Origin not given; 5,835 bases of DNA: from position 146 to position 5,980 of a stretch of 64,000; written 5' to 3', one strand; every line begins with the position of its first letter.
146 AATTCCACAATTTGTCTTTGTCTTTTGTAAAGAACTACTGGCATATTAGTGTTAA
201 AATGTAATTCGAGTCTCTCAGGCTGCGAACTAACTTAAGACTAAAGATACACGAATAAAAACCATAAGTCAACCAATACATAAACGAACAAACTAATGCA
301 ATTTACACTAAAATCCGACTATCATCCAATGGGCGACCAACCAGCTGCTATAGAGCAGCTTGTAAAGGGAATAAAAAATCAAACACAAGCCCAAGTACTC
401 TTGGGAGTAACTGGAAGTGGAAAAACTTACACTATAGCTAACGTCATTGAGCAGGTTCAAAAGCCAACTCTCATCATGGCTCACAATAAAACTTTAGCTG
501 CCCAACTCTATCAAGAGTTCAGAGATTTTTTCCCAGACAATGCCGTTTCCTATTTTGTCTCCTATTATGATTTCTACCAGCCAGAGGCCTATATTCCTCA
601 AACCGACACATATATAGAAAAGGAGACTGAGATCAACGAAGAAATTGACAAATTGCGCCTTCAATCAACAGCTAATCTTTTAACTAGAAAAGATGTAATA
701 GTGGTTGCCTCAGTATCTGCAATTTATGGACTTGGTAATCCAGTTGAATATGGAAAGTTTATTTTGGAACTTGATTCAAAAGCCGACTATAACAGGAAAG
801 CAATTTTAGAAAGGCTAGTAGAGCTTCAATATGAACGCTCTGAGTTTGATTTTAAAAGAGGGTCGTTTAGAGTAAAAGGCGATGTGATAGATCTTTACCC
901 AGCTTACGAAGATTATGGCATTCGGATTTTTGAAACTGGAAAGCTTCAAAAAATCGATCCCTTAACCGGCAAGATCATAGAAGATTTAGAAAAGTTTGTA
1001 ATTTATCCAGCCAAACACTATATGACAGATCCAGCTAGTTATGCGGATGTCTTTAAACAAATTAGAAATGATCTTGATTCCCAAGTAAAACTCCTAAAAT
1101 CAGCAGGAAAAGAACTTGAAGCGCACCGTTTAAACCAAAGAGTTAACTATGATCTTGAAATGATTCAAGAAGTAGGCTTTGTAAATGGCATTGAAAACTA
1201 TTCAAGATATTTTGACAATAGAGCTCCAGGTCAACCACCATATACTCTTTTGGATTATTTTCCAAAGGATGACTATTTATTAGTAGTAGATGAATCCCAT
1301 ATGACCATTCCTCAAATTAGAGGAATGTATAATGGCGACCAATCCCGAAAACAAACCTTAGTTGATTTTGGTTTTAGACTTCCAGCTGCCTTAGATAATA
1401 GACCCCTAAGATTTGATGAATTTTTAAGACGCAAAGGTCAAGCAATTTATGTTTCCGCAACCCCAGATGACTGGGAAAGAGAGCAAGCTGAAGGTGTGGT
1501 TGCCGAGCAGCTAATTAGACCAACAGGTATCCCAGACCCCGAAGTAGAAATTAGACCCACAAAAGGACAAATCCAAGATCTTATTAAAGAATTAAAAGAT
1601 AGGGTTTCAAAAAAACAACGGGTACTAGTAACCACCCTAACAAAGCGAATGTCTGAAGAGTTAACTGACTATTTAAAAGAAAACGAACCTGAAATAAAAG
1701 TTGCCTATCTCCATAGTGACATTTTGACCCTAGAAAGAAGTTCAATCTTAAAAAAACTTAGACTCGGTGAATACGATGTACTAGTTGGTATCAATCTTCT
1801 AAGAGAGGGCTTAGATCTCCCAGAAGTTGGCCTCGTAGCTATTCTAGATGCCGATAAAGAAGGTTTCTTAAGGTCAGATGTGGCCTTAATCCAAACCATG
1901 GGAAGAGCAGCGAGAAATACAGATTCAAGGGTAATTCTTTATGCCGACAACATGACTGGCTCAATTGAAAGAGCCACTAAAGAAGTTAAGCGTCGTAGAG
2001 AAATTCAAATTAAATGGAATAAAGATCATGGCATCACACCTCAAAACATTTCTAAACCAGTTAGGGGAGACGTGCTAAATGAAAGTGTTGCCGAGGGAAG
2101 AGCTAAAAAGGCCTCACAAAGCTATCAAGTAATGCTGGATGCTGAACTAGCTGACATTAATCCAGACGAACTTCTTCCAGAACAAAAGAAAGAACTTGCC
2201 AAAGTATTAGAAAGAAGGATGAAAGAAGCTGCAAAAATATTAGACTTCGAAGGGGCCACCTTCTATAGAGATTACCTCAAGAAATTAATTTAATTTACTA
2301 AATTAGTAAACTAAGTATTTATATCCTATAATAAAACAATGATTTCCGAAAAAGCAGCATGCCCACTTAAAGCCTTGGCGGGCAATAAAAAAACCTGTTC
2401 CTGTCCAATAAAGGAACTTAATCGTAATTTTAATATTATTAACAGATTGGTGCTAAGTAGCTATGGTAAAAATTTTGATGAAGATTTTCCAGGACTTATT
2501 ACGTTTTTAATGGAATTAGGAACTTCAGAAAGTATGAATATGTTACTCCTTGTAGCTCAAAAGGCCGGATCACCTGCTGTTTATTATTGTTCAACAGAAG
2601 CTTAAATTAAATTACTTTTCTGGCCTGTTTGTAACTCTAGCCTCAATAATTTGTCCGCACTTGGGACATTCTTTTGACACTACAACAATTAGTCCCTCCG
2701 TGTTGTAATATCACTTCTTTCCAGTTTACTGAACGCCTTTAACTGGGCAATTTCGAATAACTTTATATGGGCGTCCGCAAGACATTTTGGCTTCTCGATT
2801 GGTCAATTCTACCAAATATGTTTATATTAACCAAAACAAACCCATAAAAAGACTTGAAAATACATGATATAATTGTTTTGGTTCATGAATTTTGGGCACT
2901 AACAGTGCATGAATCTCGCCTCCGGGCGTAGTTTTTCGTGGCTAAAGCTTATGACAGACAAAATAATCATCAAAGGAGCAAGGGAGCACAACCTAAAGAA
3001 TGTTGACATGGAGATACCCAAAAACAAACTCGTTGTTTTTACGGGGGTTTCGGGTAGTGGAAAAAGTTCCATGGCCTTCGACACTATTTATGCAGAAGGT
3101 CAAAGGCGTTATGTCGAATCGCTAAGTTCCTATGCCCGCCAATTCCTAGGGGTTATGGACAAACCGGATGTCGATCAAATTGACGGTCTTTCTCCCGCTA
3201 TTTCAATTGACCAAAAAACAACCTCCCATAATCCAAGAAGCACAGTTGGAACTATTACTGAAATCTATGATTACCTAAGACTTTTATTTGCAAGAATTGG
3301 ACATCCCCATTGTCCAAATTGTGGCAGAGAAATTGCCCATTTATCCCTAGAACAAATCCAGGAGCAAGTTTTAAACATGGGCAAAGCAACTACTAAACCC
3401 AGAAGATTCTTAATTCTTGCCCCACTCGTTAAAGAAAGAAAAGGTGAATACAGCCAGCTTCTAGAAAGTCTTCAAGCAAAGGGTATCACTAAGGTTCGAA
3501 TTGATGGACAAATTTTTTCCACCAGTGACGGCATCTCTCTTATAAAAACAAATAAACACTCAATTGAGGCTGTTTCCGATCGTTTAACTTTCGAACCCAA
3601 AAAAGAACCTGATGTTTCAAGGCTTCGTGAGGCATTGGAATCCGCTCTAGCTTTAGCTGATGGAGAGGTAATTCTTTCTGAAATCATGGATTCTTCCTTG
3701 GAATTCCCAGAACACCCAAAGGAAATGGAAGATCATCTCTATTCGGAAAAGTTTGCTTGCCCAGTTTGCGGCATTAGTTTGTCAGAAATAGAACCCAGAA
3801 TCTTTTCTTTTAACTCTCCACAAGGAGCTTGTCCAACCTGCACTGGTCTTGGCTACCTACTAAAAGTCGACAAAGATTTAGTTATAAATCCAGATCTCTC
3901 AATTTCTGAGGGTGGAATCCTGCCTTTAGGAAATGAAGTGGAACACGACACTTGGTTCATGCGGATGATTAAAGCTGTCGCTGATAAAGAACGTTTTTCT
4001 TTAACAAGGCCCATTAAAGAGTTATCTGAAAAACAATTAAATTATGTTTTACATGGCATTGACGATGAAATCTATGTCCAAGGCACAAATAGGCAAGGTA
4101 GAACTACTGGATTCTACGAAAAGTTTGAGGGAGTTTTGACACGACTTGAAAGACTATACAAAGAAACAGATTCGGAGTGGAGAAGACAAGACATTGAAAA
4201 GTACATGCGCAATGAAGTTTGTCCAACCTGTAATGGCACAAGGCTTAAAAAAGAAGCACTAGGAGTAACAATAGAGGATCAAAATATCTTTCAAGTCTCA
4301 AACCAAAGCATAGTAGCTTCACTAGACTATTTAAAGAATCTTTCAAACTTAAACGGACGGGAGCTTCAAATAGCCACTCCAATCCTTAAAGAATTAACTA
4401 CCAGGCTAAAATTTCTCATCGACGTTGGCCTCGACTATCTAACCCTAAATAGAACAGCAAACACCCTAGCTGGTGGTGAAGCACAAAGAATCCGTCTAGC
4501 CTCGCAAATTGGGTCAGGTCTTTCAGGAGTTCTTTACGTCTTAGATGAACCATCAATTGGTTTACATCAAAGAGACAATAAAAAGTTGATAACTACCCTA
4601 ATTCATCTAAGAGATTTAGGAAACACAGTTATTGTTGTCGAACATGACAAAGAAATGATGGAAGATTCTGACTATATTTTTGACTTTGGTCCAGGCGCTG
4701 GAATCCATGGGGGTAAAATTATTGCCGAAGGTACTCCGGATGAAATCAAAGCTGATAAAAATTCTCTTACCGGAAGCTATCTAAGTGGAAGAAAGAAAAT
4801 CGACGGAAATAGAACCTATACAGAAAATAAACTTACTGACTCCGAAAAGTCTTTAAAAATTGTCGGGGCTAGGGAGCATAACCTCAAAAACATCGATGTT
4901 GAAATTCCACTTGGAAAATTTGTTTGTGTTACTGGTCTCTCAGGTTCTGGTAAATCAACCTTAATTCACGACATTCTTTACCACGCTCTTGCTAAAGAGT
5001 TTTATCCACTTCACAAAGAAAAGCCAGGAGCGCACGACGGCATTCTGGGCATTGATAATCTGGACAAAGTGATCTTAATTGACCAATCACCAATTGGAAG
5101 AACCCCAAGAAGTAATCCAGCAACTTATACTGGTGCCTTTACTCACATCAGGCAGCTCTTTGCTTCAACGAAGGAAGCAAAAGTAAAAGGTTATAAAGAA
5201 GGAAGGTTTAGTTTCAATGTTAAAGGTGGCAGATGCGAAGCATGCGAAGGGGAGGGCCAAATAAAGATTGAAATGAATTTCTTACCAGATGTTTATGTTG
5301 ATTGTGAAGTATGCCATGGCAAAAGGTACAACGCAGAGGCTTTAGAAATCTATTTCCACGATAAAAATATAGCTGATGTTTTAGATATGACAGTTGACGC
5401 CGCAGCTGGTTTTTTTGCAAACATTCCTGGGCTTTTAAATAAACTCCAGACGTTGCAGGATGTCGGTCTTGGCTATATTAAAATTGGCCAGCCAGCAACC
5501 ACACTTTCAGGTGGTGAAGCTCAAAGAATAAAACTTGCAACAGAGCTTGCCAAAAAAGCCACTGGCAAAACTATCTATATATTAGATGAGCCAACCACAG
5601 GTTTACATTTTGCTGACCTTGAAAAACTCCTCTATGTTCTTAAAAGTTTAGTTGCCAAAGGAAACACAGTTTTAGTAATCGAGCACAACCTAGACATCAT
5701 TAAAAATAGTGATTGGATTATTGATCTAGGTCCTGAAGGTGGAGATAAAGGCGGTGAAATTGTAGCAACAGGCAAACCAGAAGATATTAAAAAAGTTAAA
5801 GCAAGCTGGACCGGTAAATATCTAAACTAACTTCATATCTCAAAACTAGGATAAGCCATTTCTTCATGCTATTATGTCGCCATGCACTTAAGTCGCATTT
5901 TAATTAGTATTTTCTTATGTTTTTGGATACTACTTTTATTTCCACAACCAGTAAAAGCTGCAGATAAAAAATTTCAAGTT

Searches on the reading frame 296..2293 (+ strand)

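Call 65: search_protein_families(library=pfam, proteins=[window:296-2293:+], max_evalue=0.00001)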
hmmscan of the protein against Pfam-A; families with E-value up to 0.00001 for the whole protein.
window:296-2293:+ (665 aa): 5 families
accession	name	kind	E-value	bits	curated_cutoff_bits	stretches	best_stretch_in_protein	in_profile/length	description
PF17757.6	UvrB_inter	-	8e-24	84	22.9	1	157-242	1-91/91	UvrB interaction domain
PF00271.37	Helicase_C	-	2.1e-20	73.5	23.5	1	426-541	3-109/110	Helicase conserved C-terminal domain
PF12344.14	UvrB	-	1.4e-18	66.8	27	1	548-590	1-43/43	Ultra-violet resistance protein B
PF04851.21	ResIII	-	2.8e-13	50.6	22.5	1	14-117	7-114/164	Type III restriction enzyme, res subunit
PF02151.25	UVR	-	7.7e-06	25.9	21.5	1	632-664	1-33/36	UvrB/uvrC motif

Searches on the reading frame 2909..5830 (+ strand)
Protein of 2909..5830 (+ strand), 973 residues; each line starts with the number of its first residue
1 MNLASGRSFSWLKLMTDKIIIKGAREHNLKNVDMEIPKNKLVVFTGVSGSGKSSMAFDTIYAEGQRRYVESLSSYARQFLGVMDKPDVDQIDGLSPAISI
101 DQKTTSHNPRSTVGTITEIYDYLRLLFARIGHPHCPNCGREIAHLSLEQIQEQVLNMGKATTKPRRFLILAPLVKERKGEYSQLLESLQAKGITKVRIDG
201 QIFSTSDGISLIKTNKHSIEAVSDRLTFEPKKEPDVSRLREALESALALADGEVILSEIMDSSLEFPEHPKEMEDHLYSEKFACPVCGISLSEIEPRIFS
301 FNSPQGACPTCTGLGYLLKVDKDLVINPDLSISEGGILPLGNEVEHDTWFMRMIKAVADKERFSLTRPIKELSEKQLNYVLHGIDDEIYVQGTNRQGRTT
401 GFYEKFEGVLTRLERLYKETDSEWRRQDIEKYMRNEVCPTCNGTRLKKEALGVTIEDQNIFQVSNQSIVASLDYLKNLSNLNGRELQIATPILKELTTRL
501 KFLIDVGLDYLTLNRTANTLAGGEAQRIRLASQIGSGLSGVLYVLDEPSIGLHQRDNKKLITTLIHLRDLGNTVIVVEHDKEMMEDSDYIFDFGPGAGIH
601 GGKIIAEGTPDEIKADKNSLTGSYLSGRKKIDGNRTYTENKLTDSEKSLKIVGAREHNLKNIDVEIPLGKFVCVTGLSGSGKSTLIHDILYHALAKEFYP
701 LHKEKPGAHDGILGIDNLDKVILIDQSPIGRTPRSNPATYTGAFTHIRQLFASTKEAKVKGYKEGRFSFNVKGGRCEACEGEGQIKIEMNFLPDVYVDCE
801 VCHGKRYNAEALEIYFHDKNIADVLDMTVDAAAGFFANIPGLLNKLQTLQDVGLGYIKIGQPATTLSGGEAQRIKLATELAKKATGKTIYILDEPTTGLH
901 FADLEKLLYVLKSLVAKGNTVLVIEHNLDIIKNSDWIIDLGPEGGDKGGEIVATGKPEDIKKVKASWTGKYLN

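Call 65: search_protein_families(library=pfam, proteins=[window:2909-5830:+], max_evalue=0.00001)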
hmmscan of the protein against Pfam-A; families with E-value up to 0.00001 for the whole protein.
window:2909-5830:+ (973 aa): 8 families
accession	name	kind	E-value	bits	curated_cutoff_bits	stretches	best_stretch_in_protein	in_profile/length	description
PF17755.6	UvrA_DNA-bind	-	3.8e-30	104.9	23.2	1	321-431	1-110/110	UvrA DNA-binding domain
PF17760.6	UvrA_inter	-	7.1e-25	87.5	23.3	1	146-256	2-105/109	UvrA interaction domain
PF00005.33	ABC_tran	-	1.7e-19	71.2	25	0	848-897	91-137/137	ABC transporter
PF02463.25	SMC_N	-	3.1e-12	46.8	40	0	824-938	135-209/220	RecF/RecN/SMC N terminal domain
PF13555.12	AAA_29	-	5.9e-07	29.6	27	0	663-686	16-39/61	P-loop containing region of AAA domain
PF20720.3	nSTAND3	-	8.6e-07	29.2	27.2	0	670-725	18-72/155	Novel STAND NTPase 3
PF03193.22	RsgA_GTPase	-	6e-06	26.6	30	0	655-692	92-129/174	RsgA GTPase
PF13304.12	AAA_21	-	9.9e-06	26.3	27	0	862-923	234-295/304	AAA domain, putative AbiEii toxin, Type IV TA system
